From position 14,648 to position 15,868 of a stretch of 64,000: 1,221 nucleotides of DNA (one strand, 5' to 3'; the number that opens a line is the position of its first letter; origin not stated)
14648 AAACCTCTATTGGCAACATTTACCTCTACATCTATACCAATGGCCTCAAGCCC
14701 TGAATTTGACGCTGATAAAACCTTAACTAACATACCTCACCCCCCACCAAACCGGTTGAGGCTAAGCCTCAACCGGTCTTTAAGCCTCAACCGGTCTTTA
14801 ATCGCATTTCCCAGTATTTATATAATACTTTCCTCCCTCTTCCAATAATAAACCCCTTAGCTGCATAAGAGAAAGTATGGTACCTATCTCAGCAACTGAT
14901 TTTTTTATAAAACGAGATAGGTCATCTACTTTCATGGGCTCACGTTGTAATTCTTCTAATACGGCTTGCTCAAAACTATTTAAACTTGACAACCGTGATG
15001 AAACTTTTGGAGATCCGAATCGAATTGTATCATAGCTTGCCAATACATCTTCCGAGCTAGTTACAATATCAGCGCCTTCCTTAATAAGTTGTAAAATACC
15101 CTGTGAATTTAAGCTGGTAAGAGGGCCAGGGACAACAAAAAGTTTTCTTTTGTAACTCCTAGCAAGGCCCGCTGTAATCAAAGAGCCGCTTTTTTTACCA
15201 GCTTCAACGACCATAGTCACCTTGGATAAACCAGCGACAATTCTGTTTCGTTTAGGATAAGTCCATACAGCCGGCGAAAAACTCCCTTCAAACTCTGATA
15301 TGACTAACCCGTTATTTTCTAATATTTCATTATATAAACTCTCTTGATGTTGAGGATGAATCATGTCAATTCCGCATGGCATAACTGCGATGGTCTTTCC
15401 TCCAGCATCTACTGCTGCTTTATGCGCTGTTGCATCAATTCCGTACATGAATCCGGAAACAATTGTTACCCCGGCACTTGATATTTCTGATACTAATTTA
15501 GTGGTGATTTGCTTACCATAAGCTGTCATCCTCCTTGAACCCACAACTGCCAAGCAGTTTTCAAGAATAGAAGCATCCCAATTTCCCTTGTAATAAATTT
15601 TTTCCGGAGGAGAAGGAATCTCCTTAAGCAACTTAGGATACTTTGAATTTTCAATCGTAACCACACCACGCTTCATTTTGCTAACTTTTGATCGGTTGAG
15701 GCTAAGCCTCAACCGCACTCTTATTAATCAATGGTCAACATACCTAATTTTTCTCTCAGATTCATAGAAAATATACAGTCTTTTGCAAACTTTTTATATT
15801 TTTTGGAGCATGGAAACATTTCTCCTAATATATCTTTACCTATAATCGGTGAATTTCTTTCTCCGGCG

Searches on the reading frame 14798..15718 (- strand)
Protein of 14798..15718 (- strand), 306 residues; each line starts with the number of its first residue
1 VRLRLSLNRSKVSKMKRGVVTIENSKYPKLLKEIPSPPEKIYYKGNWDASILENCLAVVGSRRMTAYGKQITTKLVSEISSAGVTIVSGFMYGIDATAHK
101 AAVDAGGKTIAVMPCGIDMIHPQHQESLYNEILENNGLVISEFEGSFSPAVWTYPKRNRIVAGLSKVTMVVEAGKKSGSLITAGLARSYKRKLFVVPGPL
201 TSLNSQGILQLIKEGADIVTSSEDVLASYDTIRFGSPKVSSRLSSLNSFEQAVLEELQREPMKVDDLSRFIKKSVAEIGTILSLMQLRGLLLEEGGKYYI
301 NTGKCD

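Call 6: search_protein_families(library=pfam, proteins=[window:14798-15718:-], max_evalue=0.01)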
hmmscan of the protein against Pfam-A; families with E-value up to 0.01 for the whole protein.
window:14798-15718:- (306 aa): 4 families
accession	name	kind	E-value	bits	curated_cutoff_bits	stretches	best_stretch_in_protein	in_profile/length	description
PF02481.21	DNA_processg_A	-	9.7e-73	244.3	29.6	1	13-220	3-211/212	DNA recombination-mediator protein A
PF17782.7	DprA_WH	-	2.1e-05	24.9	22.9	1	245-296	9-60/61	DprA winged helix domain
PF02813.19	Retro_M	-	0.0002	22.2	25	0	271-295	18-42/86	Retroviral M domain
PF18306.6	LDcluster4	-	0.00021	21.4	26.3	1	57-196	5-123/151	SLOG cluster4 family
